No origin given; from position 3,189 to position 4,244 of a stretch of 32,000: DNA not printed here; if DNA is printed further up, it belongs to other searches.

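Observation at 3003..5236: Bacterial-type lgt cassette flanked by two lipobox ORFs and a membrane hydrolase, in an archaeal contig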

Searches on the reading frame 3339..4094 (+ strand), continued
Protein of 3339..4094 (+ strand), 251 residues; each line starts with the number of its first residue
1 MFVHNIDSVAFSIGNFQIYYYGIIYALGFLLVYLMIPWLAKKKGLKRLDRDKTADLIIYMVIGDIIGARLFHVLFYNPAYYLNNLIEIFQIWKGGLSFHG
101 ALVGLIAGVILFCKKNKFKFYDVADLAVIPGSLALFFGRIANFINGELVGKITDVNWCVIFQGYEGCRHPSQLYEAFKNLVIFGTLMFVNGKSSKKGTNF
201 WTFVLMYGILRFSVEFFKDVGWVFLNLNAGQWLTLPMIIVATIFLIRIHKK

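Call 19: find_encoding_contigs(protein=P0038, flank=6000, max_places=2)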
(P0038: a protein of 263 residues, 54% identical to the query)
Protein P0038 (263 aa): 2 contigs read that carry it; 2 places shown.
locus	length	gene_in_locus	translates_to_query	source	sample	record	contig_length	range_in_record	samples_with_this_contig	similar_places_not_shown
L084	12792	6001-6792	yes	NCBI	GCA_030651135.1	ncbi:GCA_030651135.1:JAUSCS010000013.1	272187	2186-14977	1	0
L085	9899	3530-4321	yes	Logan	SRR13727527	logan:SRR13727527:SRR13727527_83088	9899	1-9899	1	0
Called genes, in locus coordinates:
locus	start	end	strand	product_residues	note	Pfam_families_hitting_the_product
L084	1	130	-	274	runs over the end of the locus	-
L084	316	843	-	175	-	PF08808:RES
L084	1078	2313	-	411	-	PF02899:Phage_int_SAM_1 (faint), PF00589:Phage_integrase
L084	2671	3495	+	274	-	-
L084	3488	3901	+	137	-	PF00293:NUDIX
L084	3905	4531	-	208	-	PF04493:Endonuclease_5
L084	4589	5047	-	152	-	PF02660:G3P_acyltransf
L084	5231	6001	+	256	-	-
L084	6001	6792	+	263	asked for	PF01790:LGT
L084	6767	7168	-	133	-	-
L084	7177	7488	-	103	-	PF00338:Ribosomal_S10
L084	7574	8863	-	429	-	PF00009:GTP_EFTU, PF03144:GTP_EFTU_D2, PF03143:GTP_EFTU_D3, PF22594:GTP-eEF1A_C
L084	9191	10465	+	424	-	PF03446:NAD_binding_2 (weak), PF03807:F420_oxidored (faint), PF27505:6PGD_Tyr1_C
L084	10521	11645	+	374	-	-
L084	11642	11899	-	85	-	PF03144:GTP_EFTU_D2 (weak)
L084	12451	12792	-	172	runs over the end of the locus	-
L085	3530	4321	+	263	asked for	PF01790:LGT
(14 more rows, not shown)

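Call 20: find_encoding_contigs(protein=P0006, flank=8000, max_places=1)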
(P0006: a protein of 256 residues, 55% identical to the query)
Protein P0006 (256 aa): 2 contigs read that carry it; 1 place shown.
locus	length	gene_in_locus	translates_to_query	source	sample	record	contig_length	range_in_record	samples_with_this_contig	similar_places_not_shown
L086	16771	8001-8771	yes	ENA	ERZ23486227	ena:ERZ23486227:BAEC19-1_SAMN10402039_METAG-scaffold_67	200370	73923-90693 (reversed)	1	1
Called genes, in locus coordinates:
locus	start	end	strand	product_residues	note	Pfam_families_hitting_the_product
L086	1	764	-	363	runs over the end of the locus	PF01512:Complex1_51K, PF10589:NADH_4Fe-4S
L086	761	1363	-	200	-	PF01257:2Fe-2S_thioredx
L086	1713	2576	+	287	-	PF02110:HK, PF01256:Carb_kinase, PF08543:Phos_pyr_kin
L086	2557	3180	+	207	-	PF02581:TMP-TENI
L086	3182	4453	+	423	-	PF01964:ThiC_Rad_SAM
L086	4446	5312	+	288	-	PF00892:EamA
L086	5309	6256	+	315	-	PF00586:AIRS, PF02769:AIRS_C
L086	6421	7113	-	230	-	-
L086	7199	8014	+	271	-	-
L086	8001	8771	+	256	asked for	PF01790:LGT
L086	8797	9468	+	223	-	PF02592:Vut_1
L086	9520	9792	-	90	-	PF14947:HTH_45, PF14277:DUF4364 (weak)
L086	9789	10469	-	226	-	-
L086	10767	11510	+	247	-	PF02535:Zip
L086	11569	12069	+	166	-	PF02915:Rubrerythrin, PF21349:RUBY_RBDX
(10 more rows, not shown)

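Call 21: find_encoding_contigs(protein=P0019, flank=8000, max_places=1)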
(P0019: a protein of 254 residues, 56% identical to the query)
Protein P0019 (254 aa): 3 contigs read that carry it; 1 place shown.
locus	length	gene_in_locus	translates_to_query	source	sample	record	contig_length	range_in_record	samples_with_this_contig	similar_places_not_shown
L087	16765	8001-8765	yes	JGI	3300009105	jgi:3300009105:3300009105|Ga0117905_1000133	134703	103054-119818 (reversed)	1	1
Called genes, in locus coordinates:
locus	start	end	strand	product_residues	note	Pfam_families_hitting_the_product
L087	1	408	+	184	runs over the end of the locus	-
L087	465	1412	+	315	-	PF02110:HK, PF01256:Carb_kinase, PF08543:Phos_pyr_kin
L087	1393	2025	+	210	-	PF02581:TMP-TENI, PF03060:NMO (weak)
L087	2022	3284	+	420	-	PF01964:ThiC_Rad_SAM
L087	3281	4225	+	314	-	PF00586:AIRS, PF02769:AIRS_C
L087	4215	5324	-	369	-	-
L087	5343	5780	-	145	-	-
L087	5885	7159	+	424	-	-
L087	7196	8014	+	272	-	-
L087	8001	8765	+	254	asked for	PF01790:LGT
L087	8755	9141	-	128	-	-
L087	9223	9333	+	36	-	-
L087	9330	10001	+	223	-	PF02592:Vut_1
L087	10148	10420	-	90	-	PF14947:HTH_45, PF14277:DUF4364 (weak)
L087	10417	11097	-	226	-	-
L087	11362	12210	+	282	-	PF02535:Zip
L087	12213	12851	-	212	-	PF19810:HFX_2341_N (weak)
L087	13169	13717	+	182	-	PF00210:Ferritin (faint), PF02915:Rubrerythrin, PF21349:RUBY_RBDX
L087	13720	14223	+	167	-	PF09537:DUF2383 (faint), PF02915:Rubrerythrin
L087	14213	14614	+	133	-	PF06397:Desulfoferrod_N, PF01880:Desulfoferrodox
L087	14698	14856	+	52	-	PF21349:RUBY_RBDX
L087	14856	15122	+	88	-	PF02943:FeThRed_B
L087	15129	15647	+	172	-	PF21349:RUBY_RBDX, PF02915:Rubrerythrin (weak)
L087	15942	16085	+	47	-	-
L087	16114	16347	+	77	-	PF05768:Glrx-like (weak), PF00462:Glutaredoxin, PF13417:GST_N_3 (weak)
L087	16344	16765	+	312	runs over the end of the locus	PF07992:Pyr_redox_2, PF13738:Pyr_redox_3, PF00070:Pyr_redox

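Call 22: find_encoding_contigs(protein=P0003, flank=8000, max_places=1)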
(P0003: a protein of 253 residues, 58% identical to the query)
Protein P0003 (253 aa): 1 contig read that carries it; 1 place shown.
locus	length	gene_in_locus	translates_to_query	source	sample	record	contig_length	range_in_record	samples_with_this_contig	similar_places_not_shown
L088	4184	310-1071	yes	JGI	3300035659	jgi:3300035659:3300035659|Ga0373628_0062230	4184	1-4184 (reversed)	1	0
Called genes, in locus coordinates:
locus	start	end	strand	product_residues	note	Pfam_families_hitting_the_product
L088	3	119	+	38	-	?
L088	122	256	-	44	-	-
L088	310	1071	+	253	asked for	PF01790:LGT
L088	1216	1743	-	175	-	-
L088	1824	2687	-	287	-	PF24764:rva_4 (faint), PF00665:rve, PF13683:rve_3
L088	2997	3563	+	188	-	PF09339:HTH_IclR (weak), PF01022:HTH_5 (faint), PF01909:NTP_transf_2 (weak), PF18765:Polbeta (weak)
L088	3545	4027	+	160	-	-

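Call 23: find_encoding_contigs(protein=P0005, flank=8000, max_places=1)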
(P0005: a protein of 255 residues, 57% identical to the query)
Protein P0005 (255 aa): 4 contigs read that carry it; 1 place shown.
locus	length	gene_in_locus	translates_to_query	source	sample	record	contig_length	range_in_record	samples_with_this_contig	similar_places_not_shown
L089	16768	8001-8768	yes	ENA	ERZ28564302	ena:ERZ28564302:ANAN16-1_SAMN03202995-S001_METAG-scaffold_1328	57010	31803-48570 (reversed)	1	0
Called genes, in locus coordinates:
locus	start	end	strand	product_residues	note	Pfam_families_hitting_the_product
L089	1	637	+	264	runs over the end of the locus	PF02110:HK, PF01256:Carb_kinase, PF08543:Phos_pyr_kin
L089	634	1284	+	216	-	PF02581:TMP-TENI, PF03060:NMO (weak)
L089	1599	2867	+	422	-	PF01964:ThiC_Rad_SAM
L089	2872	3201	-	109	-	-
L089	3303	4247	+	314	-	PF00586:AIRS, PF02769:AIRS_C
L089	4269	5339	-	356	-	-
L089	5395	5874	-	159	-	-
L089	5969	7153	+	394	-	-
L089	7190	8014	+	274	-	-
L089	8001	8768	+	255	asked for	PF01790:LGT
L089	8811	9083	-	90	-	PF14947:HTH_45, PF14277:DUF4364 (weak)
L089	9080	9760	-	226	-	-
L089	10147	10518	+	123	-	-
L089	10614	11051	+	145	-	PF02001:DUF134, PF27353:MJ0401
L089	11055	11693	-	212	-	PF19810:HFX_2341_N (faint)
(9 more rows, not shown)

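Call 42: search_protein_families(library=ncbifam, proteins=[window:3339-4094:+, L087:7196-8011:+, L084:4589-5047:-], max_evalue=0.01)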
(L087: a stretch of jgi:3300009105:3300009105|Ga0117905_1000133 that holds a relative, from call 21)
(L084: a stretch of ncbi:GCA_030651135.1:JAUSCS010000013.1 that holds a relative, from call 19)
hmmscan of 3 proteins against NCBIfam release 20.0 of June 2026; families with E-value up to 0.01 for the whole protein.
window:3339-4094:+ (251 aa): 6 families
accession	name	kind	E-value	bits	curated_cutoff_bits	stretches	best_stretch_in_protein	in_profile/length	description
TIGR00544.1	lgt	equivalog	8.2e-51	173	118.9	1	5-246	9-267/280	prolipoprotein diacylglyceryl transferase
NF000775.0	PRK00052.2-5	equivalog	5.5e-33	114.5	428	1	15-247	19-276/288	prolipoprotein diacylglyceryl transferase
NF000784.0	PRK00052.4-5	subfamily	1.6e-31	109.6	409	2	7-159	2-149/298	prolipoprotein diacylglyceryl transferase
NF000779.0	PRK00052.3-5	equivalog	1.6e-30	106.8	405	1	1-229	1-218/257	prolipoprotein diacylglyceryl transferase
NF000778.0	PRK00052.3-4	equivalog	2.5e-29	102.7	334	1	10-249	5-244/252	prolipoprotein diacylglyceryl transferase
NF009611.0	PRK13108.1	equivalog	2.5e-12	46.5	636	1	17-159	22-164/476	prolipoprotein diacylglyceryl transferase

L087:7196-8011:+ (272 aa): 0 families

L084:4589-5047:- (152 aa): 8 families
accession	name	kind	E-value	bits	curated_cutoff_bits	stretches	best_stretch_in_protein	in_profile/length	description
NF010993.0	PRK14417.1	equivalog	6.8e-25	87.9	249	1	4-118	5-119/232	membrane protein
TIGR00023.1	TIGR00023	equivalog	1.4e-24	87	137.2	1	5-123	6-125/196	glycerol-3-phosphate 1-O-acyltransferase PlsY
NF010990.0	PRK14414.1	equivalog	1.2e-21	77.4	261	1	3-144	6-140/210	glycerol-3-phosphate acyltransferase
NF010992.0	PRK14416.1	equivalog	9.7e-20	71.5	222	1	8-147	3-141/207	membrane protein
NF010978.0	PRK14401.1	equivalog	1.6e-12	47.6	163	1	5-116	3-109/187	membrane protein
NF001254.0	PRK00220.2-1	equivalog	1.3e-10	41.6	199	1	5-148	7-143/182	glycerol-3-phosphate 1-O-acyltransferase PlsY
NF010987.0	PRK14411.1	equivalog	2e-10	40.9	243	1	3-146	2-138/204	membrane protein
NF010976.0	PRK14399.1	equivalog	8.4e-10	38.9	419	1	4-139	11-146/258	membrane protein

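Call 51: find_encoding_contigs(protein=P0001, flank=10000, max_places=2)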
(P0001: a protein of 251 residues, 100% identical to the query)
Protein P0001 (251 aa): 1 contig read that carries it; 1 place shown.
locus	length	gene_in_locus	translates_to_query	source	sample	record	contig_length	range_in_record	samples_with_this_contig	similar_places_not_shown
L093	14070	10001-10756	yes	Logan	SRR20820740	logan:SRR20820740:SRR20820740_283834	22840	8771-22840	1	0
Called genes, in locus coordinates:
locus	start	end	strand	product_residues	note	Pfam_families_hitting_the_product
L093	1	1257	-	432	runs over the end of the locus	PF01259:SAICAR_synt (weak)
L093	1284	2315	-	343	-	PF00731:AIRC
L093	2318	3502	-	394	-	PF22660:RS_preATP-grasp-like, PF02222:ATP-grasp, PF02655:ATP-grasp_3 (weak), PF17769:PurK_C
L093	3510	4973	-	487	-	PF00206:Lyase_1, PF10397:ADSL_C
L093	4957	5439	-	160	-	-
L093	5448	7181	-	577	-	PF00709:Adenylsucc_synt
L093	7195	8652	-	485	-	PF00478:IMPDH, PF03060:NMO (faint), PF00571:CBS (weak)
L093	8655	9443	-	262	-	-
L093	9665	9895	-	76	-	-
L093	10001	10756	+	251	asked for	PF01790:LGT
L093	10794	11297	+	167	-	PF04307:YdjM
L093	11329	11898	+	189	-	-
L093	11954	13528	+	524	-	PF13522:GATase_6, PF13537:GATase_7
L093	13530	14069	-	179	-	?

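Call 55: find_homologous_proteins(query=A2, max_evalue=0.001)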
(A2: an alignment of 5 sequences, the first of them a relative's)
Query A2 (5 sequences) (272 aa, profile of the alignment): 59 proteins with E <= 0.001 among 8000 candidates.
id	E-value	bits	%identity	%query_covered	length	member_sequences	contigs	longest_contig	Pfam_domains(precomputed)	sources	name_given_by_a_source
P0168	7.2e-124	431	100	100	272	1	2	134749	-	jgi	-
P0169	4.1e-121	422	61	100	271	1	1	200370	-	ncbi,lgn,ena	-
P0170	3.0e-120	419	72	100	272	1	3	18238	-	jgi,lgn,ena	-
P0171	9.5e-120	417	62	99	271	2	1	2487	-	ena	-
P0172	5.6e-117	408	62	98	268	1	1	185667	-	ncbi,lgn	-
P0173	2.1e-116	406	68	100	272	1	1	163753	-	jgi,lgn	-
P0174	3.8e-116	406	70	100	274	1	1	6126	-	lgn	-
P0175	1.7e-114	400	71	99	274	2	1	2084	-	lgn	-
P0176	8.2e-114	398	66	100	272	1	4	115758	-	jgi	-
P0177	1.8e-113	397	68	99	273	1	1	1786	-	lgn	-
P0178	2.2e-113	396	68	99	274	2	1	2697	-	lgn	-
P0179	4.8e-113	395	63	99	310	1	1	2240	-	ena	-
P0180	4.8e-113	395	71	99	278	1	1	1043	-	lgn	-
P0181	5.0e-113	395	65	100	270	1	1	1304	-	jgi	-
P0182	2.1e-111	390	66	99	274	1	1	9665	-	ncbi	-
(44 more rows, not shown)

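Call 66: predict_structure(alignment_id=A4)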
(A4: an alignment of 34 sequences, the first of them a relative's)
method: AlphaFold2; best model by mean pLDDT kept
length: 272 residues; sequences in the alignment: 34
mean_pLDDT: 83.0   pTM: 0.76
mean pLDDT of the five models: 83.0, 82.8, 82.8, 81.4, 80.5
residues with pLDDT >= 90: 56; 70-90: 197; 50-70: 13; < 50: 6
segments of 3 or more residues with pLDDT < 50: 268-272
pLDDT, mean of each block of 10 residues (from residue 1): 73 80 84 88 84 75 79 85 92 82 62 90 94 93 91 89 89 79 86 76 87 90 87 88 87 81 61 28
secondary structure, 60 per line:
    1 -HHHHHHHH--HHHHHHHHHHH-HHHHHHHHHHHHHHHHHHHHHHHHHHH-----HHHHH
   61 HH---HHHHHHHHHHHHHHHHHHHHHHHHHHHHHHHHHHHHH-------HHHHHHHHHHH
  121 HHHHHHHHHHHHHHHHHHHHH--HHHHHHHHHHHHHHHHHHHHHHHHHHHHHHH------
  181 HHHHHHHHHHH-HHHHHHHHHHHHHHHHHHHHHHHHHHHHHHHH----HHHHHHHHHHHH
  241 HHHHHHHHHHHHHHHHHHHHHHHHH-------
elements in order: H2-9 H12-22 H24-50 H56-62 H66-102 H110-141 H144-174 H181-191 H193-224 H229-265

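Call 69: fold_search(model_id=the predicted structure, library=pdb)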
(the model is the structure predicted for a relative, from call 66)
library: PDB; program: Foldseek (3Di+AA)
matches with E <= 10: 19; with E <= 0.001: 0
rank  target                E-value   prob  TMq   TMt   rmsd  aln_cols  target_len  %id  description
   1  6d9z_C                3.5e+00  0.18  0.32  0.34   8.3       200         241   12  Structure of CysZ, a sulfate permease from Pseudomonas Denitrificans (released 2018-05-23)
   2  7dqv                  3.5e+00  0.04  0.17  0.10  19.1       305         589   11  Crystal structure of a CmABCB1 mutant (released 2021-03-24)
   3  6d79_A                3.7e+00  0.23  0.34  0.41   7.7       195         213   12  Structure of CysZ, a sulfate permease from Pseudomonas Fragi (released 2018-05-16)
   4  8vp5_B                4.7e+00  0.06  0.21  0.10  24.1       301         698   15  Cryo-EM structure of the ABC transporter PCAT1 bound with ADP and Substrate (released 2024-10-30)
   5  4uos                  5.5e+00  0.08  0.19  0.25  19.2       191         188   14  Thermodynamic hyperstability in parametrically designed helical bundles (released 2014-11-05)
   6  6r72_A                5.8e+00  0.04  0.19  0.12  16.7       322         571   12  Crystal structure of BmrA-E504A in an outward-facing conformation (released 2020-05-06)
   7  8rql_R                5.8e+00  0.02  0.15  0.15  21.2       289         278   16  TAS2R14 receptor bound to flufenamic acid and gustducin (released 2024-11-27)
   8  6d79_B                6.7e+00  0.15  0.36  0.43   8.1       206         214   14  Structure of CysZ, a sulfate permease from Pseudomonas Fragi (released 2018-05-16)
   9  8t1p_D                6.7e+00  0.02  0.12  0.06  26.0       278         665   12  Heterodimeric ABC transporter BmrCD in the occluded conformation bound to ADPVi: BmrCD_OC-ADPVi (released 2023-11-15)
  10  6d9z_D                7.0e+00  0.11  0.30  0.33   8.9       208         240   13  Structure of CysZ, a sulfate permease from Pseudomonas Denitrificans (released 2018-05-23)
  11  8rgn_A                7.8e+00  0.06  0.25  0.15  16.2       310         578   12  BmrA E504-R6G-70uMATPMg (released 2025-01-01)
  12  8bf9_G                8.6e+00  0.03  0.14  0.21  14.0       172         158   17  Molecular view of ER membrane remodeling by the Sec61/TRAP translocon. (released 2023-11-01)
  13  9f63                  9.0e+00  0.10  0.38  0.28  10.2       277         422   14  Crystal structure of Saccharomyces cerevisiae pH nine-sensitive protein 1 (PNS1) (released 2024-05-15)
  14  8jr9_R                9.0e+00  0.03  0.21  0.22  17.9       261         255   13  Small molecule agonist (PCO371) bound to human parathyroid hormone receptor type 1 (PTH1R) (released 2023-08-02)
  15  7p34_A                9.5e+00  0.03  0.23  0.18  20.1       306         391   12  Cryo-EM structure of the proton-dependent antibacterial peptide transporter SbmA-FabS11-1 in nanodiscs (released 2021-09-15)
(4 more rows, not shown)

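Call 88: search_protein_families(library=pfam, proteins=[L040:2638-3771:+, L040:6518-7540:+, L040:7549-8139:+, L040:8149-10611:+, L040:5778-6488:+, L005:10001-10807:+, L083:3965-5206:+], max_evalue=0.0001)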
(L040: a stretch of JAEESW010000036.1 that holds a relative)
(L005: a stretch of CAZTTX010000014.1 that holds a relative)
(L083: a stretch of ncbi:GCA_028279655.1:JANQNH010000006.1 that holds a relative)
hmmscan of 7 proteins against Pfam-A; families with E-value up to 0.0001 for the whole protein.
L040:2638-3771:+ (377 aa): 2 families
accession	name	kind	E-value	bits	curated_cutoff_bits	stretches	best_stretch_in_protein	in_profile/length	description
PF03462.23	PCRF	-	2.4e-55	187.8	24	1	35-223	2-194/194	PCRF domain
PF00472.26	RF-1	-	7e-46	155.4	35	1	232-341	2-116/116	RF-1 domain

L040:6518-7540:+ (340 aa): 1 family
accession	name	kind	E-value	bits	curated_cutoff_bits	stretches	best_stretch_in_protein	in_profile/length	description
PF06071.19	YchF-GTPase_C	-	2.9e-36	123.9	27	1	256-339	1-84/84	Protein of unknown function (DUF933)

L040:7549-8139:+ (196 aa): 1 family
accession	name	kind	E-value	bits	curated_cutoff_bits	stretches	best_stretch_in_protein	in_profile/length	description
PF01327.26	Pep_deformylase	-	2.8e-51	173.6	22.8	1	4-167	2-155/156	Polypeptide deformylase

L040:8149-10611:+ (820 aa): 2 families
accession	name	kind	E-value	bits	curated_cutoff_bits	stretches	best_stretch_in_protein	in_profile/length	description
PF03176.21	MMPL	-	9.6e-39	133.7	20.5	2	160-426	46-315/333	MMPL family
PF00873.25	ACR_tran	-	1.5e-08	33.3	28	1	216-413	290-489/1021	AcrB/AcrD/AcrF family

L040:5778-6488:+ (236 aa): 0 families

L005:10001-10807:+ (269 aa): 1 family
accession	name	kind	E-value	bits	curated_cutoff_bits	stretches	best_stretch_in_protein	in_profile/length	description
PF01790.23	LGT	-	1e-63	215.3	24.9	1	8-263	1-238/240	Prolipoprotein diacylglyceryl transferase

L083:3965-5206:+ (413 aa): 1 family
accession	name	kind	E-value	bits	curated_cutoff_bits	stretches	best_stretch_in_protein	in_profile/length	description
PF01323.26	DSBA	-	6.1e-06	26.6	25.6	0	99-128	155-184/191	DSBA-like thioredoxin domain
